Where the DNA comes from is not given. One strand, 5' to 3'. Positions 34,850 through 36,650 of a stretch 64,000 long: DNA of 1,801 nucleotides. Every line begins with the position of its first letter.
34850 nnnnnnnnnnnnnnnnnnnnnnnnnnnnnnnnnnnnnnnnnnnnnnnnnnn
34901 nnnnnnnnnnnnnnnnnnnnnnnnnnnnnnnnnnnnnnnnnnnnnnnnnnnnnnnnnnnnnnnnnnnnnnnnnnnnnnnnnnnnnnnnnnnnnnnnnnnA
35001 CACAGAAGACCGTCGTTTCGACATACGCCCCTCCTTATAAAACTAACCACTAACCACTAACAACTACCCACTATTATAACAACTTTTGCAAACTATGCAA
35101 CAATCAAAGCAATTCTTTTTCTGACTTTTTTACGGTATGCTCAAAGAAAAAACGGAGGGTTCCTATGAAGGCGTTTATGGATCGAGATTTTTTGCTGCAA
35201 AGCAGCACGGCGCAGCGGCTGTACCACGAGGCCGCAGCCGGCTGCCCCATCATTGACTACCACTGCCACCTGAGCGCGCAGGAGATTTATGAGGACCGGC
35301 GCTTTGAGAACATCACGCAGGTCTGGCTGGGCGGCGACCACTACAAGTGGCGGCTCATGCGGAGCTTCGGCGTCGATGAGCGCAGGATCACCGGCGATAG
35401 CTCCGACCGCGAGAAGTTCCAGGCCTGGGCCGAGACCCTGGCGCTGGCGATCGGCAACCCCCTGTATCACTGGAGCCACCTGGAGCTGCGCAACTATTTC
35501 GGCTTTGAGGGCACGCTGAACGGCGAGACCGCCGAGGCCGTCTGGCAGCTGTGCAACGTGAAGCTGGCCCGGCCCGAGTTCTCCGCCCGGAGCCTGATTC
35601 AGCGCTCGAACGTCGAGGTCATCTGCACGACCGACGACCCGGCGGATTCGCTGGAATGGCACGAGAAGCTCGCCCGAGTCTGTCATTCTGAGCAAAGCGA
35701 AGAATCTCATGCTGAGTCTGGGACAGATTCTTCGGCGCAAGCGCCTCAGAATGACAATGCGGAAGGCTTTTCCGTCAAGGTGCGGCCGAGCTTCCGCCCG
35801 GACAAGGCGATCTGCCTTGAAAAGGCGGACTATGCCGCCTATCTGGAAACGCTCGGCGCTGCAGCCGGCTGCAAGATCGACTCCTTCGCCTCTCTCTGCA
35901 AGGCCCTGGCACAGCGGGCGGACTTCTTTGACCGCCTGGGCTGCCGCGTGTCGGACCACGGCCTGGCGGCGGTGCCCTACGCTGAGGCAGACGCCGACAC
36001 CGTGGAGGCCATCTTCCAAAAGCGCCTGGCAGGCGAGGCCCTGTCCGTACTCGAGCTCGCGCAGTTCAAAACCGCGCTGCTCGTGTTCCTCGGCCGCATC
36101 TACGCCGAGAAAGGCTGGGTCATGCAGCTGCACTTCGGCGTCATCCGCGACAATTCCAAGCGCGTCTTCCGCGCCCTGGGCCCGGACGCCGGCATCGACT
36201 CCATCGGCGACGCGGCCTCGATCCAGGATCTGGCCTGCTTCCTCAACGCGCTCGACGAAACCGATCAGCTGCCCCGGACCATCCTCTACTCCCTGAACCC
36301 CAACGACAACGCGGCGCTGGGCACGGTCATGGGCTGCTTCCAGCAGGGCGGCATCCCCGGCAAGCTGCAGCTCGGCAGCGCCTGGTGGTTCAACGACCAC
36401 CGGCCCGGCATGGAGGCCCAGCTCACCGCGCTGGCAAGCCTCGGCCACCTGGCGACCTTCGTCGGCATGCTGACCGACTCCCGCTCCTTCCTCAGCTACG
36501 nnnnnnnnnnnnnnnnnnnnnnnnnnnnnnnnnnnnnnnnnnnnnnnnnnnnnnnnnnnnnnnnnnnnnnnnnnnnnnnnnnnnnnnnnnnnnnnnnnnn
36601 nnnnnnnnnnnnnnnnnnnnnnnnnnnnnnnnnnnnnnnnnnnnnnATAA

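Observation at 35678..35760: Palindromic repeat element inserted in frame inside glucuronate isomerase (uxaC)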

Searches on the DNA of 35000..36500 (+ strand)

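Call 7: search_rna_families(source=window, start=35000, end=36500, threshold=evalue, max_evalue=10)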
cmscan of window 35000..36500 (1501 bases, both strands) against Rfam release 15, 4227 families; matches with E-value up to 10: 4.
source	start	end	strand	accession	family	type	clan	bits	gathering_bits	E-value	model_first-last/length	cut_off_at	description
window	36357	36426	+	RF00520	ybhL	Cis-reg; leader;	-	19.2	50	2.9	1-73/73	no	ybhL leader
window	36202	36250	-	RF01274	sR45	Gene; snRNA; snoRNA; CD-box;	-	16.6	40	1.3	1-55/55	no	Small nucleolar RNA sR45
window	35873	35925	-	RF03989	mir-7950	Gene; miRNA;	-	15.7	82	9.9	1-59/59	no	mir-7950 microRNA precursor family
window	36382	36403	+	RF00630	P26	Gene;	-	14.5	36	6.6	42-63/66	no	Pseudomonas sRNA P26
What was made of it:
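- On Any curated RNA family (Rfam 15): Nothing at the site with E up to 10 (call 7).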

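Call 52: search_dna_similar(query=window:35676-35762:+, collection=phages, mode=distant, max_evalue=0.01, max_rows=25)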
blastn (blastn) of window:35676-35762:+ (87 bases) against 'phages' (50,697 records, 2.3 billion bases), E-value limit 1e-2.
Records with a match: 1; places in all: 1; records where one place covers at least 80% of the query: 0.
Best place of each record, by identity: 90-95% 1.
By first word of the organism name: Bacteriophage 1.
By host as written in the record: - 1.
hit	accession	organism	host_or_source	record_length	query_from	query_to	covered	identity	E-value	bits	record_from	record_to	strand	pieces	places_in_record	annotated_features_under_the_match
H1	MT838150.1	Bacteriophage sp.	human fecal samples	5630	4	32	33%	93.1%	5e-3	45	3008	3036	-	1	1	record has no annotation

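Call 53: search_dna_similar(query=window:35676-35762:+, collection=plasmids, mode=distant, max_evalue=0.01, max_rows=25)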
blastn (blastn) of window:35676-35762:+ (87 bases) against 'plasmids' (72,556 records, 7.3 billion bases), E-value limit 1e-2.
No match.
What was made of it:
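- Tried and rejected: BLAST of the element against annotated phage and plasmid collections: one unannotated 29-nt hit and no hit respectively, so uninformative for so short a query (calls 52, 53).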
